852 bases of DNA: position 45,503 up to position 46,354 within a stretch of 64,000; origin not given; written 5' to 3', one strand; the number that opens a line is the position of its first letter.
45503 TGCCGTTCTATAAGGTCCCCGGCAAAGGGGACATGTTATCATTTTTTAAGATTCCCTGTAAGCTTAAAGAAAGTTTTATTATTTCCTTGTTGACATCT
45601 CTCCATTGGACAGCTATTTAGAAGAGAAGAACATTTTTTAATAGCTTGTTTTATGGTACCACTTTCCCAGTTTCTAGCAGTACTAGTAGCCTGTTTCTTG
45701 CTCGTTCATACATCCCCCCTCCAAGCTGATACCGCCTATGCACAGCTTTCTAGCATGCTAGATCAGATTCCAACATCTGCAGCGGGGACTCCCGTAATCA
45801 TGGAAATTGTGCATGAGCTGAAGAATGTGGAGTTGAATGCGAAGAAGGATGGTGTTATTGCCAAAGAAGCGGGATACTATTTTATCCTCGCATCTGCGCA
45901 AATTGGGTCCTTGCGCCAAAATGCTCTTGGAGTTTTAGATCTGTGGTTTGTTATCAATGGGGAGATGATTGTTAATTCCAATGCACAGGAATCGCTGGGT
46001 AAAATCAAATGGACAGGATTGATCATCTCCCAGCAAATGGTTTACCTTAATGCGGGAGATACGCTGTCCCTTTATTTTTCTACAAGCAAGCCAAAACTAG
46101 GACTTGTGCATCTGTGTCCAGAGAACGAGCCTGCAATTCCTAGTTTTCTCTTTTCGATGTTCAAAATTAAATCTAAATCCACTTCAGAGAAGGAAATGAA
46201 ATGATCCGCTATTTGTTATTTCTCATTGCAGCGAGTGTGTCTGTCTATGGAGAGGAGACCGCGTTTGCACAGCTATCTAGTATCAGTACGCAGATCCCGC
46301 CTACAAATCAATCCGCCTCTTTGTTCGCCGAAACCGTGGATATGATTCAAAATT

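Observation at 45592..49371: Operon coupling two secreted C1q/TNF-like proteins to a Cache-HAMP class III adenylate cyclase (plus an orphan)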

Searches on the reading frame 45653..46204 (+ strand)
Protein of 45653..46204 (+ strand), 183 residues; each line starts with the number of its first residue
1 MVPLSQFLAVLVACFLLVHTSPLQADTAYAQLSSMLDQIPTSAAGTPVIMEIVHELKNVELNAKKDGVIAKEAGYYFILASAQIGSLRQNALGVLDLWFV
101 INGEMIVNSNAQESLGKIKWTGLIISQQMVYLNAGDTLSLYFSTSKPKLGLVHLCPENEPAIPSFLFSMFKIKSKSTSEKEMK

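Call 3: search_protein_families(library=pfam, proteins=[window:45653-46204:+], max_evalue=1)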
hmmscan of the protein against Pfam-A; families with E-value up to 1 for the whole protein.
window:45653-46204:+ (183 aa): 1 family
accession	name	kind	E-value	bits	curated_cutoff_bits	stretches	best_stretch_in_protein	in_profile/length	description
PF18573.7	BclA_C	-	0.00052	20.3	38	1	41-144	13-107/128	BclA C-terminal domain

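Call 4: search_protein_families(library=ncbifam, proteins=[window:45653-46204:+], max_evalue=1)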
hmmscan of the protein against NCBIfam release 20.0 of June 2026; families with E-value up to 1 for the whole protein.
window:45653-46204:+ (183 aa): 0 families

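Call 5: search_solved_structures(query=window:45653-46204:+, max_evalue=10, show_alignments=2)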
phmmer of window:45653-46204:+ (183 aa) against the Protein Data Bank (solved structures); distinct sequences matched with E-value up to 10: 2.
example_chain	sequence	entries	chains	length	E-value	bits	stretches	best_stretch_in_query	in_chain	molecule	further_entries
9cpo_C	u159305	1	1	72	0.32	14.1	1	45-103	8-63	Non-structural protein 7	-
4zch_A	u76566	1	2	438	0.96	12.5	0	57-81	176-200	Tumor necrosis factor ligand superfamily member 13,Tumor necrosis factor ligand superfamil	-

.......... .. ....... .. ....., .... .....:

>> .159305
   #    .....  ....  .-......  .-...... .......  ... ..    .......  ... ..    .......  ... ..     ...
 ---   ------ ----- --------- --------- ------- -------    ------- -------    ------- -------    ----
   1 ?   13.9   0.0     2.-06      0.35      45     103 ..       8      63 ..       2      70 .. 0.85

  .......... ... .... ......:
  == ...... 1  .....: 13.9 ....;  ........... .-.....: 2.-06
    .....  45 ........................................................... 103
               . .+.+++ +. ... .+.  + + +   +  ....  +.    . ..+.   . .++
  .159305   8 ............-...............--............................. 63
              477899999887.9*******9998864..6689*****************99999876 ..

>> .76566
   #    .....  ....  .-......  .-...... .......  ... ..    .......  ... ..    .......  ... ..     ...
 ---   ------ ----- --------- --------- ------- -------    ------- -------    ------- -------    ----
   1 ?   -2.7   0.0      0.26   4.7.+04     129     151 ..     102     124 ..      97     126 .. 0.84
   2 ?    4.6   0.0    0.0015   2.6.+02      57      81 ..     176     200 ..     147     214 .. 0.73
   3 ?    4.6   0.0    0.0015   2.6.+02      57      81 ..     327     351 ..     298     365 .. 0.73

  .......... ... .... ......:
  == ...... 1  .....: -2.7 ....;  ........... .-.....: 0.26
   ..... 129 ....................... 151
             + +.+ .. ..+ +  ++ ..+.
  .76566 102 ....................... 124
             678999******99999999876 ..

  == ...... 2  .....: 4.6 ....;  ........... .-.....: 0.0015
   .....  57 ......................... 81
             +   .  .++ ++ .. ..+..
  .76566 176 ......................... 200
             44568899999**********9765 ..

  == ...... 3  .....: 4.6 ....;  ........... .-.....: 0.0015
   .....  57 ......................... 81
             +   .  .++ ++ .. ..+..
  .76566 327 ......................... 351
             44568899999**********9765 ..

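Call 8: find_homologous_proteins(query=window:45653-46204:+, max_evalue=0.001)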
Query window:45653-46204:+ (183 aa): 2 proteins with E <= 0.001 among 63 candidates.
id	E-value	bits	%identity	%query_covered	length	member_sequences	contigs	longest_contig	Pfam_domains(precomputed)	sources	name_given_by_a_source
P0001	8.2e-113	392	100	100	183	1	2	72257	-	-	-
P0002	8.1e-67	242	69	90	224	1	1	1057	-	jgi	jgi:hypothetical protein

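Call 17: predict_structure(alignment_id=A1)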
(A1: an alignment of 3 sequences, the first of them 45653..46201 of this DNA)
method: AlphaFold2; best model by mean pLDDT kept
length: 183 residues; sequences in the alignment: 3
mean_pLDDT: 35.0   pTM: 0.25
mean pLDDT of the five models: 35.0, 34.5, 32.6, 32.3, 28.2
residues with pLDDT >= 90: 0; 70-90: 0; 50-70: 0; < 50: 183
segments of 3 or more residues with pLDDT < 50: 1-183
pLDDT, mean of each block of 10 residues (from residue 1): 40 39 32 29 28 32 40 42 35 39 39 28 31 35 29 34 36 40 40
secondary structure, 60 per line:
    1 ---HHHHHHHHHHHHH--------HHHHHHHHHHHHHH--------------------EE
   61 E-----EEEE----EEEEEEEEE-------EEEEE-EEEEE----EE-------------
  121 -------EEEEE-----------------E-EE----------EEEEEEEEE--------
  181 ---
elements in order: H4-16 H25-38 E59-61 E67-70 E75-83 E91-95 E97-101 E128-132 E164-172

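Call 19: search_protein_representatives(alignment_id=A1)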
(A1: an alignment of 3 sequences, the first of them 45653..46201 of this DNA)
Query: 3 sequences, 179 profile positions. Proteins with E-value up to 0.001 (for the whole library): 621; up to 1e-10: 244; up to 1e-30: 41. The best 150 are listed.
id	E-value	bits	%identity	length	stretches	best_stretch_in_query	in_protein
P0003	3.0e-104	362.8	-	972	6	32-178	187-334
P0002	1.1e-93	328.4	-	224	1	4-179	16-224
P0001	4.3e-93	326.4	-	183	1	1-179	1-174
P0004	1.5e-68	246.5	-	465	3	30-178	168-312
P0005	8.2e-62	224.5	-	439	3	27-178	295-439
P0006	4.5e-59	215.6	-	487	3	24-178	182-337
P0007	7.2e-57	208.4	-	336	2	8-178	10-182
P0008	4.1e-55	202.7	-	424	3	69-176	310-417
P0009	1.1e-49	185.0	-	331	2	28-178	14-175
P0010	1.2e-47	178.4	-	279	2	32-178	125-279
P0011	2.6e-45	170.8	-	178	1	19-178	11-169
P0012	5.7e-45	169.7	-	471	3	26-178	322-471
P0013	1.0e-44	168.8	-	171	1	20-178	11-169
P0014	1.6e-44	168.2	-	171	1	21-178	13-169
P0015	3.9e-44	166.9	-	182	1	24-178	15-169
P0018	2.0e-42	161.4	-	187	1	28-178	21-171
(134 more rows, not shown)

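Call 24: search_solved_structures(query=A2, max_evalue=10, show_alignments=3)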
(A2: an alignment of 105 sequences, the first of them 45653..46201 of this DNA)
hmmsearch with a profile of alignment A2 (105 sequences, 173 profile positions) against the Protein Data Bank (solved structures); distinct sequences matched with E-value up to 10: 45.
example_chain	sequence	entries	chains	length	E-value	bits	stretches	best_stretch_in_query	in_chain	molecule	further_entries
5hkj_A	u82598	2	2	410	3.6e-07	33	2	24-81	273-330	Complement C1q subcomponent subunit A,Complement C1q subcomponent subunit C,Complement C1q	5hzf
4zch_A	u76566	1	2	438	5e-05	26.1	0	60-79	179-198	Tumor necrosis factor ligand superfamily member 13,Tumor necrosis factor ligand superfamil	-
9n6a_A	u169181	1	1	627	0.0079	18.9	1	27-86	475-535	Green fluorescent protein,Minor tail protein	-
4qqo_A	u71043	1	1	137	0.021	17.5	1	45-141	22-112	Complement C1q-like protein 3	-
4qq2_A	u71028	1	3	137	0.024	17.3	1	44-141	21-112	C1q-related factor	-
9lkk_A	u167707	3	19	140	0.026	17.2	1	44-141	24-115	C1q-related factor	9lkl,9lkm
4d7y_A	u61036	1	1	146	0.029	17.1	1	44-141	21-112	C1Q-RELATED FACTOR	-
4qqh_A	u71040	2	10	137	0.042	16.5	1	45-141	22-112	Complement C1q-like protein 3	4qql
5ybz_A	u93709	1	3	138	0.044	16.5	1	45-141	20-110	Complement C1q-like protein 3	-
8vwy_E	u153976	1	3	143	0.046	16.4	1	45-141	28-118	Complement C1q-like protein 3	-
4qpy_A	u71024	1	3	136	0.065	15.9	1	44-142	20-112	Complement C1q-like protein 2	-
4qqp_A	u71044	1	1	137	0.092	15.4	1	45-141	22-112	Complement C1q-like protein 3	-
9k09_A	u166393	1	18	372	0.1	15.2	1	65-147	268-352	Tail fiber protein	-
1pk6_B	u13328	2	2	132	0.19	14.4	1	40-81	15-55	Complement C1q subcomponent, B chain precursor | Complement C1q subcomponent subunit B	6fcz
2jg8_B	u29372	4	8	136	0.19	14.4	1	39-81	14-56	Complement C1q subcomponent subunit B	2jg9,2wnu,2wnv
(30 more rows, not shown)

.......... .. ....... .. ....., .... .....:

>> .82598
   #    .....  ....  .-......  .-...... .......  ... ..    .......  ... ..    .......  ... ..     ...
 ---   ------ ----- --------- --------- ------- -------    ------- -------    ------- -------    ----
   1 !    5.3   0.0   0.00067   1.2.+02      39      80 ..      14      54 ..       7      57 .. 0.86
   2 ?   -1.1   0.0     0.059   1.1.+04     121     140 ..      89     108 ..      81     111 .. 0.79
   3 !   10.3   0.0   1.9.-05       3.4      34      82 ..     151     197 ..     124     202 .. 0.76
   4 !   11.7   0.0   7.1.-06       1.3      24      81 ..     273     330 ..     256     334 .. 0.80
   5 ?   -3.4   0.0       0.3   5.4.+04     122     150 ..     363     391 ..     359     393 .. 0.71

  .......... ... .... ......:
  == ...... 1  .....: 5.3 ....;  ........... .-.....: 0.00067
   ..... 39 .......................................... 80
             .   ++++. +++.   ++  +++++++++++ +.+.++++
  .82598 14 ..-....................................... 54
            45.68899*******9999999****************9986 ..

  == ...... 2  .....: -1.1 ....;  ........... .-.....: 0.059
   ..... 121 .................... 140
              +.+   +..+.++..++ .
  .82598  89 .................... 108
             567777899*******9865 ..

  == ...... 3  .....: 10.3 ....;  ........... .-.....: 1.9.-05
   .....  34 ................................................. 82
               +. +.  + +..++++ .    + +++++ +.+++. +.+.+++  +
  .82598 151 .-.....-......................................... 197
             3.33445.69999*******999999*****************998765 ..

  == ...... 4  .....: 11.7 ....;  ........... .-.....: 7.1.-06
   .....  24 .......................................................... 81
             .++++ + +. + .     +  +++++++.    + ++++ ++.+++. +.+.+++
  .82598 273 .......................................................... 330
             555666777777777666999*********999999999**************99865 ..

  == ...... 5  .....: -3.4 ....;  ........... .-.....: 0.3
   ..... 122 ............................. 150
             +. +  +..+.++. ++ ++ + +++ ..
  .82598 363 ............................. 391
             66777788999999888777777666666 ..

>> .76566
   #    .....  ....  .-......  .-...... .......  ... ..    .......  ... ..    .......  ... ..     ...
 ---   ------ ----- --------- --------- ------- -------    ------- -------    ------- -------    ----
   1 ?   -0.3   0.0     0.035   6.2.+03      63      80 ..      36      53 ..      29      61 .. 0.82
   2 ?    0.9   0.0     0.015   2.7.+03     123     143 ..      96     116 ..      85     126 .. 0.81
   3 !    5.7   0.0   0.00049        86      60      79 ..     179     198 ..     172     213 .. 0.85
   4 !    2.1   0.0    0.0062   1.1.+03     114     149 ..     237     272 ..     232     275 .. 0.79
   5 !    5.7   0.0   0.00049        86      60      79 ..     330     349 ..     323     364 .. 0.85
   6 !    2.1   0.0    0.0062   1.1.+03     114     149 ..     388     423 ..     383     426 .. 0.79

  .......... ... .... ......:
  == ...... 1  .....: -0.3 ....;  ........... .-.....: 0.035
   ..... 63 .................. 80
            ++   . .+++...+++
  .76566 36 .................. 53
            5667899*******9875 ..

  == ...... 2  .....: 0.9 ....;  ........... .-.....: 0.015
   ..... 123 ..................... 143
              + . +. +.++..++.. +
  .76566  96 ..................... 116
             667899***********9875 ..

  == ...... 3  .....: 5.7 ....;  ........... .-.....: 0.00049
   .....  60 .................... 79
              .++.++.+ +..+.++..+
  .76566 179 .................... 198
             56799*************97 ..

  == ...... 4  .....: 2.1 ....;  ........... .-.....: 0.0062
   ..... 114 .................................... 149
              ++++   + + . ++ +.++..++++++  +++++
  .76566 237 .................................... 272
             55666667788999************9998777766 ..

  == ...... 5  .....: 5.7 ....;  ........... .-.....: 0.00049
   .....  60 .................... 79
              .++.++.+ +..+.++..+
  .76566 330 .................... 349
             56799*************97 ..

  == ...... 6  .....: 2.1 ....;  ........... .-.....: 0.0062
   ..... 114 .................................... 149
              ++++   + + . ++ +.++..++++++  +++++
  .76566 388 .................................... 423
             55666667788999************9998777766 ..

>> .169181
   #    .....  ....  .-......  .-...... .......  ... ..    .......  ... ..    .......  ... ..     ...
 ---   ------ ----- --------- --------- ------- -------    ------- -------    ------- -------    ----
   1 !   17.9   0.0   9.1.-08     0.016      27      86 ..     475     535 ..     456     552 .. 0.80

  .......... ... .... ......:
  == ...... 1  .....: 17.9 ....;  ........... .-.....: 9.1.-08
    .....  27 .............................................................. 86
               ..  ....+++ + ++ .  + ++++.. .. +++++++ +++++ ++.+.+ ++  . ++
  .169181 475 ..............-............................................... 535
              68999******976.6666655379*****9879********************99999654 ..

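Call 25: search_protein_families(library=pfam, alignment_id=A2, max_evalue=0.01)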
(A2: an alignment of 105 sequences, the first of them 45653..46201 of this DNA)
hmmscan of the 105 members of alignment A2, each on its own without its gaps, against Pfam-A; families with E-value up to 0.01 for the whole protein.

A. member 1, window:45653-46201:+ (183 aa): 1 family
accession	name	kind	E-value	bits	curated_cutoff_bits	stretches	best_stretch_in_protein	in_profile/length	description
PF18573.7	BclA_C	-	0.00052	20.3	38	1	41-144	13-107/128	BclA C-terminal domain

B. families by the number of members that match (of 105 scanned): 11 families
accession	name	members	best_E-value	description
PF18573.7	BclA_C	53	5.2e-09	BclA C-terminal domain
PF00229.24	TNF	8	7.7e-05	TNF(Tumour Necrosis Factor) family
PF00386.27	C1q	2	0.0009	C1q domain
PF01557.24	FAA_hydrolase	2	0.0034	Fumarylacetoacetate (FAA) hydrolase C-terminal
PF16151.10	DUF4859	2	0.0062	Domain of unknown function (DUF4859)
PF05326.17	SVA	1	0.00028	Seminal vesicle autoantigen (SVA)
PF11886.13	TOC159_MAD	1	0.00071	Translocase of chloroplast 159/132, membrane anchor domain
PF04151.21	PPC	1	0.0026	Bacterial pre-peptidase C-terminal domain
PF15176.11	LRR19-TM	1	0.0046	Leucine-rich repeat family 19 TM domain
PF13985.11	YbgS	1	0.0064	YbgS-like protein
PF06453.16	LT-IIB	1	0.0067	Type II heat-labile enterotoxin , B subunit (LT-IIB)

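Call 27: predict_structure(alignment_id=A2)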
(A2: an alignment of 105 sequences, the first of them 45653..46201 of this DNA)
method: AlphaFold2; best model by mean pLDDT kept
length: 183 residues; sequences in the alignment: 105
mean_pLDDT: 92.5   pTM: 0.81
mean pLDDT of the five models: 92.5, 92.5, 92.0, 91.8, 91.0
residues with pLDDT >= 90: 143; 70-90: 27; 50-70: 13; < 50: 0
segments of 3 or more residues with pLDDT < 50: none
pLDDT, mean of each block of 10 residues (from residue 1): 85 83 76 98 96 98 98 97 93 96 98 91 97 98 96 97 98 79 58
secondary structure, 60 per line:
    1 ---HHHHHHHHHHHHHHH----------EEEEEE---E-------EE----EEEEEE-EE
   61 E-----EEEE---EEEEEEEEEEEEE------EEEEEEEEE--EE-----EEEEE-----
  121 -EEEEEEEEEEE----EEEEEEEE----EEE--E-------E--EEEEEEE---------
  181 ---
elements in order: H4-18 E29-34 E52-57 E59-61 E67-70 E74-86 E93-101 E111-115 E122-132 E137-144 E149-151 E165-171

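Call 31: fold_search(model_id=the predicted structure, library=pdb)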
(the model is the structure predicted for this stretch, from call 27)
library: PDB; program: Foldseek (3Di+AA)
matches with E <= 10: 1754; with E <= 0.001: 355
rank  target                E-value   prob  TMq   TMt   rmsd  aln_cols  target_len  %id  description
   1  3twi_A                5.7e-08  1.00  0.54  0.70   3.8       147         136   18  Variable Lymphocyte Receptor Recognition of the Immunodominant Glycoprotein of Bacillus anthracis Spores (released 2012-03-14)
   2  3tyj                  9.7e-08  1.00  0.54  0.70   3.8       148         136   18  Bacillus collagen-like protein of anthracis P159S mutant (released 2012-03-14)
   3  6a3v_G                2.2e-07  1.00  0.61  0.73   3.4       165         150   11  Complex structure of human 4-1BB and 4-1BBL (released 2018-10-10)
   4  6cu0_A                3.1e-07  1.00  0.57  0.67   4.1       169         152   11  Crystal structure of 4-1BBL/4-1BB (C121S) complex in P21 space group (released 2018-05-09)
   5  2z5w                  3.1e-07  1.00  0.52  0.68   3.8       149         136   19  tBclA, a recombinant spore surface protein from Bacillus anthracis (released 2008-04-22)
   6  1wck                  3.2e-07  1.00  0.53  0.69   3.8       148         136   18  Crystal structure of the C-terminal domain of BclA, the major antigen of the exosporium of the Bacillus anthracis spore. (released 2005-10-25)
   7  6bwv_B                3.4e-07  1.00  0.60  0.74   3.2       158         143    9  Crystal Structure of the 4-1BB/4-1BBL Complex (released 2018-05-09)
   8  6cpr_A                3.6e-07  1.00  0.59  0.69   4.2       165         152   12  Crystal structure of 4-1BBL/4-1BB complex in C2 space group (released 2018-05-09)
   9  6cu0_F                3.8e-07  1.00  0.58  0.69   3.9       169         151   11  Crystal structure of 4-1BBL/4-1BB (C121S) complex in P21 space group (released 2018-05-09)
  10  6a3v_E                3.8e-07  1.00  0.59  0.71   3.7       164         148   10  Complex structure of human 4-1BB and 4-1BBL (released 2018-10-10)
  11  2r6q                  4.0e-07  1.00  0.55  0.71   3.3       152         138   17  Crystal Structure of BclA-island Construct (released 2009-03-10)
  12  6a3v_C                4.0e-07  1.00  0.58  0.69   4.0       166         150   11  Complex structure of human 4-1BB and 4-1BBL (released 2018-10-10)
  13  1rj7_H                4.0e-07  1.00  0.53  0.66   4.4       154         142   10  Crystal structure of EDA-A1 (released 2003-12-09)
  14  6a3v_K                4.0e-07  1.00  0.54  0.65   4.4       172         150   10  Complex structure of human 4-1BB and 4-1BBL (released 2018-10-10)
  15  6cu0_B                4.7e-07  1.00  0.57  0.70   3.7       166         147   12  Crystal structure of 4-1BBL/4-1BB (C121S) complex in P21 space group (released 2018-05-09)
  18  6cu0_C                5.2e-07  1.00  0.58  0.71   3.7       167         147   11  Crystal structure of 4-1BBL/4-1BB (C121S) complex in P21 space group (released 2018-05-09)
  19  6cu0_E                5.5e-07  1.00  0.58  0.72   3.6       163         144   12  Crystal structure of 4-1BBL/4-1BB (C121S) complex in P21 space group (released 2018-05-09)
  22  6mge_A                5.5e-07  1.00  0.53  0.61   5.1       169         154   12  Structure of human 4-1BBL (released 2018-11-21)
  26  6a3v_I                6.4e-07  1.00  0.53  0.65   4.4       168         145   11  Complex structure of human 4-1BB and 4-1BBL (released 2018-10-10)
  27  6cpr_C                7.1e-07  1.00  0.58  0.70   4.2       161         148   12  Crystal structure of 4-1BBL/4-1BB complex in C2 space group (released 2018-05-09)
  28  6cpr_B                7.5e-07  1.00  0.59  0.70   4.2       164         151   12  Crystal structure of 4-1BBL/4-1BB complex in C2 space group (released 2018-05-09)
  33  6mgp_B                8.3e-07  1.00  0.58  0.69   3.8       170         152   10  Structure of human 4-1BB / 4-1BBL complex (released 2018-11-14)
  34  6mgp_A                8.3e-07  1.00  0.58  0.69   3.8       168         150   10  Structure of human 4-1BB / 4-1BBL complex (released 2018-11-14)
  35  6a3v_O                8.3e-07  1.00  0.57  0.69   4.1       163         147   10  Complex structure of human 4-1BB and 4-1BBL (released 2018-10-10)
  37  6cu0_D                8.8e-07  1.00  0.58  0.71   3.6       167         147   11  Crystal structure of 4-1BBL/4-1BB (C121S) complex in P21 space group (released 2018-05-09)
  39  6mkz_C                9.3e-07  1.00  0.59  0.67   3.9       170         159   13  Crystal structure of murine 4-1BB/4-1BBL complex (released 2018-12-19)
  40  6mkz_A                9.8e-07  1.00  0.59  0.65   4.1       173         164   13  Crystal structure of murine 4-1BB/4-1BBL complex (released 2018-12-19)
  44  6mge_C                1.1e-06  1.00  0.56  0.69   4.4       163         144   14  Structure of human 4-1BBL (released 2018-11-21)
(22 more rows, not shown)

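Call 32: find_related_loci(query=A3, collection=genome_contigs, flank=10000)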
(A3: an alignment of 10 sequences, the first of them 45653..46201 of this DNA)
Query A3 (183 aa) in genome_contigs; peptide patterns used: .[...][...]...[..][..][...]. (x = any residue, [..] = any of these).
44 stretches matched a pattern; 6 encode a relative of the query (tblastn E <= 1e-3); 6 distinct loci.
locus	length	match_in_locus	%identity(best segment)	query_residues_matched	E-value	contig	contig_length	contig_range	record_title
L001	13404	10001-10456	57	22-173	3e-53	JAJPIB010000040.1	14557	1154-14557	MAG: Chlamydiia bacterium isolate Centralia_MAG_243 k107_13594927, whole genome shotgun sequence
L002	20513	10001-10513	44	5-176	2e-42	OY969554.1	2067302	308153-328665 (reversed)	MAG: uncultured Chlamydiales bacterium isolate MFD04540.bin.c.3 genome assembly, chromosome: 1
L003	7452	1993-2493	40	4-172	2e-38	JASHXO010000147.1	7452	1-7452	MAG: Candidatus Rhabdochlamydia sp. isolate JOPF259 JOPF_NEAR_contig_995120, whole genome shotgun sequence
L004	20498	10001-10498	46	6-172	2e-36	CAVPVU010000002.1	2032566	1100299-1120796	MAG: uncultured Chlamydiales bacterium isolate MFD00008.bin.2.19 genome assembly, contig: contig_47407, whole genome sho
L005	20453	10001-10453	39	29-180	5e-30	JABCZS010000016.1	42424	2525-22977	MAG: Gammaproteobacteria bacterium isolate BWOrgControl_Nextera69_MAG3 3300020615.a:Ga0206861_1026, whole genome shotgun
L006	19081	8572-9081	33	1-172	6e-24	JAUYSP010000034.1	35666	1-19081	MAG: Legionellaceae bacterium isolate C8_concoct.bin.107 C8_k141_193587, whole genome shotgun sequence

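Call 38: find_homologous_proteins(query=A2, max_evalue=0.00001)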
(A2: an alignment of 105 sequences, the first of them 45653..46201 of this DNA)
Query A2 (105 sequences) (183 aa, profile of the alignment): 8 proteins with E <= 0.00001 among 3907 candidates.
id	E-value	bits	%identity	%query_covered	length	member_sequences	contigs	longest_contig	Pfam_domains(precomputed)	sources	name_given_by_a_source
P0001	4.8e-52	194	100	100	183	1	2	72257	-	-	-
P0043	5.1e-52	194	36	83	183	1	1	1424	-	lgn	-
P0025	4.1e-51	191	45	79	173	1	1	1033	PF18573.8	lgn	-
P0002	8.6e-48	180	69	90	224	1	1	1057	-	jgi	jgi:hypothetical protein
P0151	1.1e-47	180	36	92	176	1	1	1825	-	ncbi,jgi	jgi:hypothetical protein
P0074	2.8e-44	169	35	89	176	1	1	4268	-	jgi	jgi:hypothetical protein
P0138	6.1e-42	161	31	81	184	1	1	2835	-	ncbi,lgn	-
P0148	6.6e-42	161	27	91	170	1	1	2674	-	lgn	-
